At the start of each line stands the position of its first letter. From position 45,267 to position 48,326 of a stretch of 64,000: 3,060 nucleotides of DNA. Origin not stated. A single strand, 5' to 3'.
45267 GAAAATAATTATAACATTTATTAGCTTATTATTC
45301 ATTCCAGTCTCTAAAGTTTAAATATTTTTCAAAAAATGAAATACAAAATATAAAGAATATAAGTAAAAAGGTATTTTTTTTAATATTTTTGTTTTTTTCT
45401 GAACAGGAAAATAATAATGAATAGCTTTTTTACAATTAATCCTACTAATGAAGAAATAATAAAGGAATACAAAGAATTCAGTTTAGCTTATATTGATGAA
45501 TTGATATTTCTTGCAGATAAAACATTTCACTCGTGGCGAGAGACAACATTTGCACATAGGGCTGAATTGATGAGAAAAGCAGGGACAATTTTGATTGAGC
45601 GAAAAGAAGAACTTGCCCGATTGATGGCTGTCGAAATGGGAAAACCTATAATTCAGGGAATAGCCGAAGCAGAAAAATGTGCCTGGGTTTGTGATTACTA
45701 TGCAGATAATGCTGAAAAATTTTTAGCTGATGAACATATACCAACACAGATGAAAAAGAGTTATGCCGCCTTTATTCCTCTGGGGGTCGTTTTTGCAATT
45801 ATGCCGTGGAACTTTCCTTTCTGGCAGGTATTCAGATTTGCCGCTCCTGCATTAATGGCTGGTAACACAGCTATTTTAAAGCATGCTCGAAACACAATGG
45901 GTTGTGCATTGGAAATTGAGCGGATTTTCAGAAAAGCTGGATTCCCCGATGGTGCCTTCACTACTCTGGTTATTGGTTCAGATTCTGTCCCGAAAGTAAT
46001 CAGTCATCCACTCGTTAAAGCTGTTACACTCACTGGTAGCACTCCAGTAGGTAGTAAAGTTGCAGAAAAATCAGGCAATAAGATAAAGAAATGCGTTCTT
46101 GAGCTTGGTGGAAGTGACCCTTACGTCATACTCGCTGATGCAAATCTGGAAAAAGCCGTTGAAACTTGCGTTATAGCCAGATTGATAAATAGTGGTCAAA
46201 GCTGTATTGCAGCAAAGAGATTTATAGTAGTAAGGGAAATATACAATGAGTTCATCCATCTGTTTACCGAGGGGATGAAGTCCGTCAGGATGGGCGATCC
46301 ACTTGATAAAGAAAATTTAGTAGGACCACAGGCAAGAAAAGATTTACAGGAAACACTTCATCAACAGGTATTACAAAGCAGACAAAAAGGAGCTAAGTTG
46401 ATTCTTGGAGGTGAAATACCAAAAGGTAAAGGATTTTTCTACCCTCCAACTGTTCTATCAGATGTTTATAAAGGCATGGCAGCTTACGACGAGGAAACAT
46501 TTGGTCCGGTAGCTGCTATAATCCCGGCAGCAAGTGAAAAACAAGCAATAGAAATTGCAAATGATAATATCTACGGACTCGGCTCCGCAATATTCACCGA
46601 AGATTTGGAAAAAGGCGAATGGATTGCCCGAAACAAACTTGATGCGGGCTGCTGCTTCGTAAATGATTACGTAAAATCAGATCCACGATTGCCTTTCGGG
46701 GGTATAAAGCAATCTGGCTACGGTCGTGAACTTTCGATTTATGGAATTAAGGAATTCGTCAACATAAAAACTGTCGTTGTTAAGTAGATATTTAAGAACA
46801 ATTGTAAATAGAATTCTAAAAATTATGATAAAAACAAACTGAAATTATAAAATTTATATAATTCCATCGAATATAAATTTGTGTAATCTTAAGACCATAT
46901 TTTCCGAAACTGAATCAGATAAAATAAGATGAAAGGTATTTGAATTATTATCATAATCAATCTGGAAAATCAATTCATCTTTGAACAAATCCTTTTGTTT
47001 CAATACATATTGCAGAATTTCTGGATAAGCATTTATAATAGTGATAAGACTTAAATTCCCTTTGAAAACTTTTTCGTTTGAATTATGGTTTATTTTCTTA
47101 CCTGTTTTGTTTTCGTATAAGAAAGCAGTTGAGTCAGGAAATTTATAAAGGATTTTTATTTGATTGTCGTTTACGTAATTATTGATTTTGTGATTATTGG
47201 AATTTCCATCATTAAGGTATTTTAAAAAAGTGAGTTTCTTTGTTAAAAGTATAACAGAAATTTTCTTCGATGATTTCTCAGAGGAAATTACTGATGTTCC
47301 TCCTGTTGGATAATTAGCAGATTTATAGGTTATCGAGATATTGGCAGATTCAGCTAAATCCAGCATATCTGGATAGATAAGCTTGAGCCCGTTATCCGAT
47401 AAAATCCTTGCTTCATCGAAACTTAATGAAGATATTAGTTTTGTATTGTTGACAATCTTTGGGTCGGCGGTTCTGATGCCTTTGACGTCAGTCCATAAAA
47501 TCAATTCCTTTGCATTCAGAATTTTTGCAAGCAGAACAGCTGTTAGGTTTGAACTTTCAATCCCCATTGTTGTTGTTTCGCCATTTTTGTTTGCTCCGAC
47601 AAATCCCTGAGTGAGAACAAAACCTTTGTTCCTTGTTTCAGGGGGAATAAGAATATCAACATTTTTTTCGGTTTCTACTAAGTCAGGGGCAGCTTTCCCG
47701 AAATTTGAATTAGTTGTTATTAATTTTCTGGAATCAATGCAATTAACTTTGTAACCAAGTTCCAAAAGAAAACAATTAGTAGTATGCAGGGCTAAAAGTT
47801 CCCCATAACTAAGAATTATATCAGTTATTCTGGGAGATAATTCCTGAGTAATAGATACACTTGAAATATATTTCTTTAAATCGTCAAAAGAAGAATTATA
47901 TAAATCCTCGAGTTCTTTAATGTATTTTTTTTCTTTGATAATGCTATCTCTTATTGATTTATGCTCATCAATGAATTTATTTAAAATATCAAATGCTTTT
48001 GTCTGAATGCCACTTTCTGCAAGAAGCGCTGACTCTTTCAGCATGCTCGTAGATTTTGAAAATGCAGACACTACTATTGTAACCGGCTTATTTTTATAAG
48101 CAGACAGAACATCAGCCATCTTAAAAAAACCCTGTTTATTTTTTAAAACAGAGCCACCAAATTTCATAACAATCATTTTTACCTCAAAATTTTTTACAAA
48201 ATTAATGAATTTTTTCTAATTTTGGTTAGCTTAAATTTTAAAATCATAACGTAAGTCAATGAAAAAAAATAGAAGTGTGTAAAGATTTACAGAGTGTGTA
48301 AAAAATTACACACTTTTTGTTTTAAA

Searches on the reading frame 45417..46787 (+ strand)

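Call 25: search_protein_families(library=pfam, proteins=[window:45417-46787:+], max_evalue=0.00001)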
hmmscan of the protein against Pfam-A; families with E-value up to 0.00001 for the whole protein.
window:45417-46787:+ (456 aa): 1 family
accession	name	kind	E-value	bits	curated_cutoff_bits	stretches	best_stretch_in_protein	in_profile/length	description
PF00171.27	Aldedh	-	5.2e-139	464.2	23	1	5-453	10-461/461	Aldehyde dehydrogenase family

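Call 82: search_protein_families(library=ncbifam, proteins=[window:45417-46787:+], max_evalue=1e-10)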
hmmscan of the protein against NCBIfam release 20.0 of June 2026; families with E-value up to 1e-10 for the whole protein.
window:45417-46787:+ (456 aa): 39 families (the best 25 are shown)
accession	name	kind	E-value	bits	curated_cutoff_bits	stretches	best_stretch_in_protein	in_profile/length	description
NF006915.0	PRK09406.1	equivalog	1.9e-163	544.6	730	1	5-454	4-455/457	NADP-dependent succinic semialdehyde dehydrogenase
NF042989.1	AldDh_AldH_Clos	equivalog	1.5e-144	482.2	800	1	5-453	4-455/458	aldehyde dehydrogenase AldH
NF010575.0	PRK13968.1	equivalog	1.9e-140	469.1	855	1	6-453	11-457/462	succinate-semialdehyde dehydrogenase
TIGR01780.1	SSADH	subfamily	9.9e-106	354.3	646.35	1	7-451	2-448/448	succinate-semialdehyde dehydrogenase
TIGR01804.1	BADH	equivalog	1.6e-102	343.4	668.6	1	5-451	16-467/467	betaine-aldehyde dehydrogenase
NF009725.0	PRK13252.1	equivalog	2.6e-98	329.6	593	1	3-455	23-479/488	betaine-aldehyde dehydrogenase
NF010000.0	PRK13473.1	subfamily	3.6e-98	329.3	615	1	7-455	22-472/475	aminobutyraldehyde dehydrogenase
NF006916.0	PRK09407.1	equivalog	1.4e-93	314.3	521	1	9-455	41-492/526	succinic semialdehyde dehydrogenase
TIGR02299.1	HpaE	equivalog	3.7e-93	312.7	638.35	1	3-455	17-476/488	5-carboxymethyl-2-hydroxymuconate semialdehyde dehydrogenase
NF040648.1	lactal_redase_Meth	equivalog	6.2e-93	312.3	650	1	7-455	16-462/463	lactaldehyde dehydrogenase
NF042993.1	AlphKGSA_gudD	equivalog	1.1e-90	304.7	770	1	6-456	23-481/481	alpha-ketoglutaric semialdehyde dehydrogenase GucD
NF008415.0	PRK11241.1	equivalog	1.6e-86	290.9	828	1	7-454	31-479/482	NADP-dependent succinate-semialdehyde dehydrogenase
NF045736.1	PaDhStyDRhodo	equivalog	4.2e-86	289.4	800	1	3-455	19-477/479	phenylacetaldehyde dehydrogenase StyD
NF040792.1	glyc_ald_dh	equivalog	9.6e-85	285.3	760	1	7-455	21-473/488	D-glyceraldehyde dehydrogenase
NF007497.0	PRK10090.1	equivalog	1.5e-83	281.2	500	1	6-454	26-476/480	aldehyde dehydrogenase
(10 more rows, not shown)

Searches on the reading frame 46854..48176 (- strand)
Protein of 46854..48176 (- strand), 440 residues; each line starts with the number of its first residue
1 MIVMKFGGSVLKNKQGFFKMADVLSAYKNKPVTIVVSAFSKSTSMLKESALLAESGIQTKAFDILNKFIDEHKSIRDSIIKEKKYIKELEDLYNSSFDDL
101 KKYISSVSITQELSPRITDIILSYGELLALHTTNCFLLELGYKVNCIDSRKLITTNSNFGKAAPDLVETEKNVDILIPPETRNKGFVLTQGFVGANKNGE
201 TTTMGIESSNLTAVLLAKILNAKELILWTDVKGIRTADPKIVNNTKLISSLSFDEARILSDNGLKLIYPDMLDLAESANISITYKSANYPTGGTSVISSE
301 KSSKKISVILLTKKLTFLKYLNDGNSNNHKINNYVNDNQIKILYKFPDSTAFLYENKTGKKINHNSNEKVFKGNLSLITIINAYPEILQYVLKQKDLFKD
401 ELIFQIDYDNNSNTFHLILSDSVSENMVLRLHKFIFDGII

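Call 25: search_protein_families(library=pfam, proteins=[window:46854-48176:-], max_evalue=0.00001)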
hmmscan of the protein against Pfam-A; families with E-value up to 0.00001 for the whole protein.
window:46854-48176:- (440 aa): 1 family
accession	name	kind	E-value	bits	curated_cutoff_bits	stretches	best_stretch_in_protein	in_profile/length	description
PF00696.33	AA_kinase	-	1.9e-29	103.5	24.9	1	1-282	2-230/234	Amino acid kinase family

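Call 82: search_protein_families(library=ncbifam, proteins=[window:46854-48176:-], max_evalue=1e-10)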
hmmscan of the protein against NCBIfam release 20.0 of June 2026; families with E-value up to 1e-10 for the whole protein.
window:46854-48176:- (440 aa): 22 families
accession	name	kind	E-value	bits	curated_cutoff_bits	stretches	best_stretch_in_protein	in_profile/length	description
TIGR00657.1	asp_kinases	subfamily_domain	1.6e-61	208.8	208.7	1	1-341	3-331/442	aspartate kinase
NF006570.0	PRK09084.1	equivalog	1.6e-58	198.9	455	1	1-318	4-312/452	lysine-sensitive aspartokinase 3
TIGR00656.1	asp_kin_monofn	equivalog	9.3e-55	186.2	402.25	1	1-324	3-275/407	aspartate kinase, monofunctional class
NF006959.0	PRK09436.1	equivalog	5.5e-52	176.8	726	1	1-311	1-309/819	bifunctional aspartate kinase/homoserine dehydrogenase I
NF004938.0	PRK06291.1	equivalog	1.8e-51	175.3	528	1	2-306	3-311/468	aspartate kinase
NF004579.0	PRK05925.1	equivalog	1.5e-41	142.9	665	1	2-308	4-290/440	aspartate kinase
NF006234.1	PRK08373.1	subfamily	5.6e-38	131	237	1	1-306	2-283/338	aspartate kinase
NF006515.0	PRK08961.1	equivalog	8e-35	120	802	1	2-310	10-317/861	bifunctional aspartate kinase/diaminopimelate decarboxylase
NF005159.0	PRK06635.2-3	equivalog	2.6e-34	118.9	379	1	104-343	53-300/406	aspartate kinase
NF006068.0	PRK08210.1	equivalog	3e-34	118.9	474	1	109-308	62-257/405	aspartate kinase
NF007003.0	PRK09466.1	subfamily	1e-32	113.5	582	1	4-436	15-453/810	bifunctional aspartate kinase/homoserine dehydrogenase II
NF006459.0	PRK08841.1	equivalog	9.2e-31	107.2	535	1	102-433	57-376/395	aspartate kinase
TIGR02078.1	AspKin_pair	subfamily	2.9e-30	105.7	242.4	1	1-309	1-278/327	putative Pyrococcus aspartate kinase subunit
NF005155.0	PRK06635.1-4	equivalog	4.3e-28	98.5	346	1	108-307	56-254/407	aspartate kinase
NF006540.0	PRK09034.1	equivalog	8.9e-27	93.8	434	1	1-317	1-308/454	aspartate kinase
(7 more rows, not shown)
